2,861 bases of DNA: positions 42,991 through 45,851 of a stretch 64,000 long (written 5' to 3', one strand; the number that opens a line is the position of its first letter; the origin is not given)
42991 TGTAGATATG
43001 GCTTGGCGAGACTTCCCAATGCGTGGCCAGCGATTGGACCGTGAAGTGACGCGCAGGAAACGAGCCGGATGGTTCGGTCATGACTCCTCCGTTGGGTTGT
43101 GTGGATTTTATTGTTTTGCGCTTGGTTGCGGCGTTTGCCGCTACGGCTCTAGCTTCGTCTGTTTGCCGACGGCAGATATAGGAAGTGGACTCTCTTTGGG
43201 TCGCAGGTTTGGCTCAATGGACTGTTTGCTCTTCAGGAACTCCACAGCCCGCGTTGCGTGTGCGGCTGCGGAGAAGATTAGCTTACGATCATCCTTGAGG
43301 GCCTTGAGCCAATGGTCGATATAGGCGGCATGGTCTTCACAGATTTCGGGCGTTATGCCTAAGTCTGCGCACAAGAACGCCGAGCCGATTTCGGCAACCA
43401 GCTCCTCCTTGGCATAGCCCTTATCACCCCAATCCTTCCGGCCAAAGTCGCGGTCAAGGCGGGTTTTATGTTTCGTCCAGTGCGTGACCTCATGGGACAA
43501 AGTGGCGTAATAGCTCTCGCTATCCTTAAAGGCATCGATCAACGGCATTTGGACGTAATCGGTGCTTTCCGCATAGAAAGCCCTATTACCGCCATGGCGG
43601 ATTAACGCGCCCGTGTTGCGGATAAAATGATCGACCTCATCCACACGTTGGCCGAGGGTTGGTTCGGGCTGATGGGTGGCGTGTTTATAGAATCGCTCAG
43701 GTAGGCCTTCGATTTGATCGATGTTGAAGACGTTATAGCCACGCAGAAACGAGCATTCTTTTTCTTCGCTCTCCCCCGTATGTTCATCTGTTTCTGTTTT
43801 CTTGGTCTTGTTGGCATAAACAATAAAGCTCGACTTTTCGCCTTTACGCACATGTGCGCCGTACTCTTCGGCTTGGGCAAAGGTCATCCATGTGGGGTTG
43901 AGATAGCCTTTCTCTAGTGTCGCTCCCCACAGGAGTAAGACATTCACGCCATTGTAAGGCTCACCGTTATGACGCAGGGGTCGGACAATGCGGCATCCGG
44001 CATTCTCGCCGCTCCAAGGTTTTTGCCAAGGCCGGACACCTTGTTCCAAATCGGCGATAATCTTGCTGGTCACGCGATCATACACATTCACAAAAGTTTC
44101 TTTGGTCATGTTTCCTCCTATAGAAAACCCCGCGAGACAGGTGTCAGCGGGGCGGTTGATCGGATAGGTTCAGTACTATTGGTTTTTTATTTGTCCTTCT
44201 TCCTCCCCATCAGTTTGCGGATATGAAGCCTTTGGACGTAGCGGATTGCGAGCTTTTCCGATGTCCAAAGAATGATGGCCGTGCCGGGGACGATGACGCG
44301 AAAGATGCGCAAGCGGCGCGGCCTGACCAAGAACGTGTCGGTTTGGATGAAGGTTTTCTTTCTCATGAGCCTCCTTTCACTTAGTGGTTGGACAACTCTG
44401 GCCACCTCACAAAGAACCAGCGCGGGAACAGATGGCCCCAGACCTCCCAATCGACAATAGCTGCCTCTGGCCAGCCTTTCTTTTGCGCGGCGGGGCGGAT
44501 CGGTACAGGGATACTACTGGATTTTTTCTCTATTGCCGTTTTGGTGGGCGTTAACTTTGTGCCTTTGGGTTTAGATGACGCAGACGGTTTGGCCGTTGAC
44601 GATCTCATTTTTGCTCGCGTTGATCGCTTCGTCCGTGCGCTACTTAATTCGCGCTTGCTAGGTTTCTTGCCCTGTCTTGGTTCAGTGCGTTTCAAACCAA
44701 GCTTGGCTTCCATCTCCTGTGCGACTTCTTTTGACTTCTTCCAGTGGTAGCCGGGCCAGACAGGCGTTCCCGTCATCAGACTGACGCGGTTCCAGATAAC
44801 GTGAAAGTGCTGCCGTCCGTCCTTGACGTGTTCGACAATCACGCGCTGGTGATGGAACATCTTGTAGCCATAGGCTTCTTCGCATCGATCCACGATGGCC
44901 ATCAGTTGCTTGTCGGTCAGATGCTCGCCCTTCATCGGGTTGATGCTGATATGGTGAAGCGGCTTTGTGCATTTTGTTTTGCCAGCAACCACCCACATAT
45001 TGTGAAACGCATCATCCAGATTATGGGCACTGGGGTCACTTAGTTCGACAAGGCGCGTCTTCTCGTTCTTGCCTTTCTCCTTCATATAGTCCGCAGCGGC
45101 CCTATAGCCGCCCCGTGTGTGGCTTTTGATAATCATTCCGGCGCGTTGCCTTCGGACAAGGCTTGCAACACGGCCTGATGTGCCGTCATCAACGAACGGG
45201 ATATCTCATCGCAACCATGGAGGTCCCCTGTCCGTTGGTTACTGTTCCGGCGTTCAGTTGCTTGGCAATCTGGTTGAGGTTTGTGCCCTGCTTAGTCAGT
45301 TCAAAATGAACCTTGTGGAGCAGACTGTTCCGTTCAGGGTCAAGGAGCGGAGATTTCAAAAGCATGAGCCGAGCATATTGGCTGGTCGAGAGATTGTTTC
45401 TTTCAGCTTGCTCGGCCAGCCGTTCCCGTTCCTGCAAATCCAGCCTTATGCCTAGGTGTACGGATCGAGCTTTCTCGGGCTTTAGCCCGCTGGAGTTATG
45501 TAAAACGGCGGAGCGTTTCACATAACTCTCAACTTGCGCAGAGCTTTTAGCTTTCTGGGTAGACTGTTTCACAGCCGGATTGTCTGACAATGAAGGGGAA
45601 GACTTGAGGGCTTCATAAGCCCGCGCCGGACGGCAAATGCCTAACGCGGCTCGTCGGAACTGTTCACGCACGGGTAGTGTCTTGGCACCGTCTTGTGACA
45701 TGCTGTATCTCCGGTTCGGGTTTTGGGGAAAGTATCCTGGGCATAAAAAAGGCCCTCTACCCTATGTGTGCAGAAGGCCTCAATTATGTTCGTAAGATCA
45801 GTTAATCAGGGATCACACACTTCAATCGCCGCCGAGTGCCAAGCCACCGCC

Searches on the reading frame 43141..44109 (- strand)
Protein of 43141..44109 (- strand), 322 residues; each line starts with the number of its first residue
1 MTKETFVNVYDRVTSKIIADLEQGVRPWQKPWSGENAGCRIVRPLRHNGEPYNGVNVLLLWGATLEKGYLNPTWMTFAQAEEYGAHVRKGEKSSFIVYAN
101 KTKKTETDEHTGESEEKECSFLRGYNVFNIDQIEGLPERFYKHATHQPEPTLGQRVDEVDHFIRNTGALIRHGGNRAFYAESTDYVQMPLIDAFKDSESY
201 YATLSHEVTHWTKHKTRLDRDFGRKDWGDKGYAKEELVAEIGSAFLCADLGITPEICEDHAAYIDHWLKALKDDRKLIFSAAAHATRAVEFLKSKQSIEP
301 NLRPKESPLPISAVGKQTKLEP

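Call 40: search_protein_families(library=pfam, proteins=[window:43141-44109:-], max_evalue=0.001)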
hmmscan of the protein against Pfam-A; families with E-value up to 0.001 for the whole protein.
window:43141-44109:- (322 aa): 2 families
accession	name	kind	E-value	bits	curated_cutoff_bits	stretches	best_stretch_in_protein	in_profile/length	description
PF18818.7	MPTase-PolyVal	-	3.6e-53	179.4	27.5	1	158-284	2-126/126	Zincin-like metallopeptidase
PF08401.16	ArdcN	-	1.1e-40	139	22.6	1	8-128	2-123/123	N-terminal domain of anti-restriction factor ArdC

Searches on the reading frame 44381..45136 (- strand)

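Call 40: search_protein_families(library=pfam, proteins=[window:44381-45136:-], max_evalue=0.001)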
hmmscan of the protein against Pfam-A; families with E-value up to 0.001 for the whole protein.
window:44381-45136:- (251 aa): 1 family
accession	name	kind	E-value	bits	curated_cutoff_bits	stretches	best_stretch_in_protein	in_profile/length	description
PF03432.20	Relaxase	-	1.2e-19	71.3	24.6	1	17-148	1-132/132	MobA/VirD2-like, nuclease domain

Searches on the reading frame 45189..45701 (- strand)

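Call 40: search_protein_families(library=pfam, proteins=[window:45189-45701:-], max_evalue=0.001)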
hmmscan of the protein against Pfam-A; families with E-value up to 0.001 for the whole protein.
window:45189-45701:- (170 aa): 2 families
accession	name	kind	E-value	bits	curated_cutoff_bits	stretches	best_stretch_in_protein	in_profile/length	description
PF21983.2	NikA-like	-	1.6e-11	44.7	27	1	79-148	3-71/72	Mobilization protein NikA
PF05713.17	MobC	-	9.1e-06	26.5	23.2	1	133-154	2-20/45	Bacterial mobilisation protein (MobC)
